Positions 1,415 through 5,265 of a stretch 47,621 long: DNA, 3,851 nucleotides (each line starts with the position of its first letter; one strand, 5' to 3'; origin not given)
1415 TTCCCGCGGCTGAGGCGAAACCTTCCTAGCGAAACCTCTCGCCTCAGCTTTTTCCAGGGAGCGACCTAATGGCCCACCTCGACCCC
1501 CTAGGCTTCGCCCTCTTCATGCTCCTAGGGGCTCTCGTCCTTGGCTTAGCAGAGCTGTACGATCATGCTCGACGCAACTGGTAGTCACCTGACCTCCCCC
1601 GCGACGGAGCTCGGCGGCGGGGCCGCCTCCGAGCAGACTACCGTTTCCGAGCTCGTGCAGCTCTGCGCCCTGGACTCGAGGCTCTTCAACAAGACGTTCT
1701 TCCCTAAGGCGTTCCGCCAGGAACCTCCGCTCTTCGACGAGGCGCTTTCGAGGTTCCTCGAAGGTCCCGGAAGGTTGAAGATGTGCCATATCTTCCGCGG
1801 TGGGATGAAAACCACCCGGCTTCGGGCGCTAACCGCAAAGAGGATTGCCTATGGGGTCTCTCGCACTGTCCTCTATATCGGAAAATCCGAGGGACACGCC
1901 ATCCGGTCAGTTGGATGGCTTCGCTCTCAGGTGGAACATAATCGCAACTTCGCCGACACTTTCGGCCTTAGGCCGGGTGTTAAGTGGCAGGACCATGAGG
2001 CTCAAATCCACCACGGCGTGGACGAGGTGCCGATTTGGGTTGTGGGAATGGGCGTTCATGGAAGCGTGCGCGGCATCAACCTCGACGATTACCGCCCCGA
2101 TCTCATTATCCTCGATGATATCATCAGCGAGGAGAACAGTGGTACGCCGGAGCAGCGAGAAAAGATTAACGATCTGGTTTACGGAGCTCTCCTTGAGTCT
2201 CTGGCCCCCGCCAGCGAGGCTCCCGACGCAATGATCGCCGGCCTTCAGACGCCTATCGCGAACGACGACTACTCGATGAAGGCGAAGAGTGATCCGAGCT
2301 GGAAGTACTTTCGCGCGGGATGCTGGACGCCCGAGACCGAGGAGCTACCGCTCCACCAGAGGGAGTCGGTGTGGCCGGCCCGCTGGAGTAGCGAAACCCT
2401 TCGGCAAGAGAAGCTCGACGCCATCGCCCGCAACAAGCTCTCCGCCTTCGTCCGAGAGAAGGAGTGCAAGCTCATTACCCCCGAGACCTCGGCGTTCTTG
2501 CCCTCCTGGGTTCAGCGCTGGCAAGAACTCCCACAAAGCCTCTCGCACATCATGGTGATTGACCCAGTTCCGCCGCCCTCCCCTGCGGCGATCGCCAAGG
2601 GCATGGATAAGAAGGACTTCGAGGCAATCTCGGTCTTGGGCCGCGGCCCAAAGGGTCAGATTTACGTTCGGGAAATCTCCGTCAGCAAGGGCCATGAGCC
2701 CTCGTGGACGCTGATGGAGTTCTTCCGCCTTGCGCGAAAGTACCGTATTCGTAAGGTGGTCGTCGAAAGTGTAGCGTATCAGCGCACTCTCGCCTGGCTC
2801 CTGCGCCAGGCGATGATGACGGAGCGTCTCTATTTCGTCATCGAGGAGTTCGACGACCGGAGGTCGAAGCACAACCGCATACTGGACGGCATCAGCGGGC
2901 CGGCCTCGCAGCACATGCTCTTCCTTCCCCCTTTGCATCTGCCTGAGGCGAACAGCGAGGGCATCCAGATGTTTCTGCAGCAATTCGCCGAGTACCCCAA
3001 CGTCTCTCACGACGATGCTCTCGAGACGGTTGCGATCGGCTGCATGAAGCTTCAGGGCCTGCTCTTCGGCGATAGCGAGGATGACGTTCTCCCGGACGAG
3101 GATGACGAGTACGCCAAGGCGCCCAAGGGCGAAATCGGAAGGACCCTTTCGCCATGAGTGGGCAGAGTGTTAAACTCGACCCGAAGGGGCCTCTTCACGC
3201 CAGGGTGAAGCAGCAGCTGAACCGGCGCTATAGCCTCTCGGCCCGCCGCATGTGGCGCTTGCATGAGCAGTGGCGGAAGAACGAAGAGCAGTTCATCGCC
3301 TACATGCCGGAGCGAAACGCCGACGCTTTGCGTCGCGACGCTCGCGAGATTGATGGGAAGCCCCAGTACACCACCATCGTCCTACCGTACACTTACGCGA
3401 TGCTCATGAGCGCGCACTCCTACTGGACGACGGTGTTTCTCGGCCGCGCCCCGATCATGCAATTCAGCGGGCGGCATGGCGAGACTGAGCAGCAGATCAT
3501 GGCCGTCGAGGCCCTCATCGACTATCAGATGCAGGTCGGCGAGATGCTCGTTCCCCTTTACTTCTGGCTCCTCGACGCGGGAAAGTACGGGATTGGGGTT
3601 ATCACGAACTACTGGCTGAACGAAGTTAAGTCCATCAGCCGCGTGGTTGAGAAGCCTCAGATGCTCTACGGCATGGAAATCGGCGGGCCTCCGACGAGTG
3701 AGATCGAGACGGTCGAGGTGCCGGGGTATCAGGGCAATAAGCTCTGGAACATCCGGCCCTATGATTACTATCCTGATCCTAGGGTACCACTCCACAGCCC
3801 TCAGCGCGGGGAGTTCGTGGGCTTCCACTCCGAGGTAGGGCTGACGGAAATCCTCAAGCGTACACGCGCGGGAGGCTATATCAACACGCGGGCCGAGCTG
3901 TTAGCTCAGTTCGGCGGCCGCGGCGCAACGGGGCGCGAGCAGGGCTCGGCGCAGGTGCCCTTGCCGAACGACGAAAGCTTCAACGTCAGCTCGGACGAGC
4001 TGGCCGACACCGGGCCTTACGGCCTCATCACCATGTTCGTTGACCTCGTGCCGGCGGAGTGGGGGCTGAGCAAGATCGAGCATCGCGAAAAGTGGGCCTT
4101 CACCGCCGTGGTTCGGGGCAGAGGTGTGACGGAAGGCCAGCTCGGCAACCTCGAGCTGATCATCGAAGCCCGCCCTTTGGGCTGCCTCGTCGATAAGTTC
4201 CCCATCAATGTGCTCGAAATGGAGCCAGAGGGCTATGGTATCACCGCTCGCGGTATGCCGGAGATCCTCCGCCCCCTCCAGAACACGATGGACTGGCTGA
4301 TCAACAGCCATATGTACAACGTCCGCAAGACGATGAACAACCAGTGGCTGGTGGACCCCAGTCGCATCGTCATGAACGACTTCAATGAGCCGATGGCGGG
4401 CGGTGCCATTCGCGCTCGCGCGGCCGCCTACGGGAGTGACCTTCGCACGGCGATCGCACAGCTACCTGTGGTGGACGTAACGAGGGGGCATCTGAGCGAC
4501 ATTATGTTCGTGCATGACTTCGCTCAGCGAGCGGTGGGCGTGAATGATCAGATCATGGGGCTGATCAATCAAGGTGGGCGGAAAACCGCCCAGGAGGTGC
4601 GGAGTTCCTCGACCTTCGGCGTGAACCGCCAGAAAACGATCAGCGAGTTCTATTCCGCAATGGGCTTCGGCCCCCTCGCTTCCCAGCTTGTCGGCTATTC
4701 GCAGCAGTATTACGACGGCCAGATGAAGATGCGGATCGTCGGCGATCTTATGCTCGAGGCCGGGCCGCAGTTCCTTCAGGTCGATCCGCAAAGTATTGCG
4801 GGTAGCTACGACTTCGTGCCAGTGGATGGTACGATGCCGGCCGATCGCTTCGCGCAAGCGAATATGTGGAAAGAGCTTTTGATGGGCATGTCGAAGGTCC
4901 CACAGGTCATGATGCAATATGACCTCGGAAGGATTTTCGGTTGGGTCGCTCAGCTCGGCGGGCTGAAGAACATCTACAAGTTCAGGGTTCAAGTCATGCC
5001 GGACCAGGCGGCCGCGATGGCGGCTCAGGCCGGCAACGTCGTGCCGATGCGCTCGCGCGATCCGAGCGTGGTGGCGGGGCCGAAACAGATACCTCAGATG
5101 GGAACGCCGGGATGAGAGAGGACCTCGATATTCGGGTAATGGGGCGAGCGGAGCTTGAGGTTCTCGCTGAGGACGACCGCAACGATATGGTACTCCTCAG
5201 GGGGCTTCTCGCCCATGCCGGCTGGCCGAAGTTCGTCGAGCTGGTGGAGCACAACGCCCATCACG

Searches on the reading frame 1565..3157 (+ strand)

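Call 8: search_protein_families(library=phrogs, proteins=[window:1565-3157:+], max_evalue=0.01)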
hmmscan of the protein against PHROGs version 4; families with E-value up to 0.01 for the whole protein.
window:1565-3157:+ (530 aa): 3 families
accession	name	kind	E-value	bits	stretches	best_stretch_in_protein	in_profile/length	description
phrog_38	-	head and packaging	3.2e-59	202.4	1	27-506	266-713/760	terminase large subunit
phrog_5573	-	head and packaging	5e-06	27.1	1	343-489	90-227/250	terminase large subunit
phrog_14112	-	unknown function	0.00089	19.8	1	166-200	200-234/247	-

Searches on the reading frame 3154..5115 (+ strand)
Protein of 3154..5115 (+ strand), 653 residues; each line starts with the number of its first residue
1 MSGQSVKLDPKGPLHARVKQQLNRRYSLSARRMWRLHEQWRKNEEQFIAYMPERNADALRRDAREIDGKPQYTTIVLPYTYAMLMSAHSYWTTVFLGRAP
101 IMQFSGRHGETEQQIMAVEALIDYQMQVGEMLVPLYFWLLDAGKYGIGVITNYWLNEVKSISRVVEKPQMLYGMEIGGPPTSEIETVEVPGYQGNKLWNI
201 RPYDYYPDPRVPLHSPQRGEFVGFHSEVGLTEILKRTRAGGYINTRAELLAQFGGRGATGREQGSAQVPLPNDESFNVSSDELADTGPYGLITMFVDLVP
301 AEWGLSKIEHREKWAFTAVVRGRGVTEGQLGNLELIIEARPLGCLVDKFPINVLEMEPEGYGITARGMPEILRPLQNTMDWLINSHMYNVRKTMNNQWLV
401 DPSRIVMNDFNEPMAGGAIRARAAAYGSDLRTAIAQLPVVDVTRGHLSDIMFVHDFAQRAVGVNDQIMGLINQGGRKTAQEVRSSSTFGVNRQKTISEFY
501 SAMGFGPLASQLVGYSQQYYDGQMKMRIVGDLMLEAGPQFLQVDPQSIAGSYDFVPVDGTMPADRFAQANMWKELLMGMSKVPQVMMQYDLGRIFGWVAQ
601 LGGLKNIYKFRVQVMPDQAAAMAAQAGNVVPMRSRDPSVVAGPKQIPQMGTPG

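Call 8: search_protein_families(library=phrogs, proteins=[window:3154-5115:+], max_evalue=0.01)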
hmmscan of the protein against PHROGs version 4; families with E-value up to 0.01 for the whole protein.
window:3154-5115:+ (653 aa): 3 families
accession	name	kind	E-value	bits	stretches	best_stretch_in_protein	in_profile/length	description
phrog_332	-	connector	1e-20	74.6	2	347-626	258-518/560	head-tail adaptor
phrog_15554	-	head and packaging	5.3e-07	29.1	1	335-616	345-623/666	portal protein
phrog_1216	-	head and packaging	0.00013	21.7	1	348-624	340-607/714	portal protein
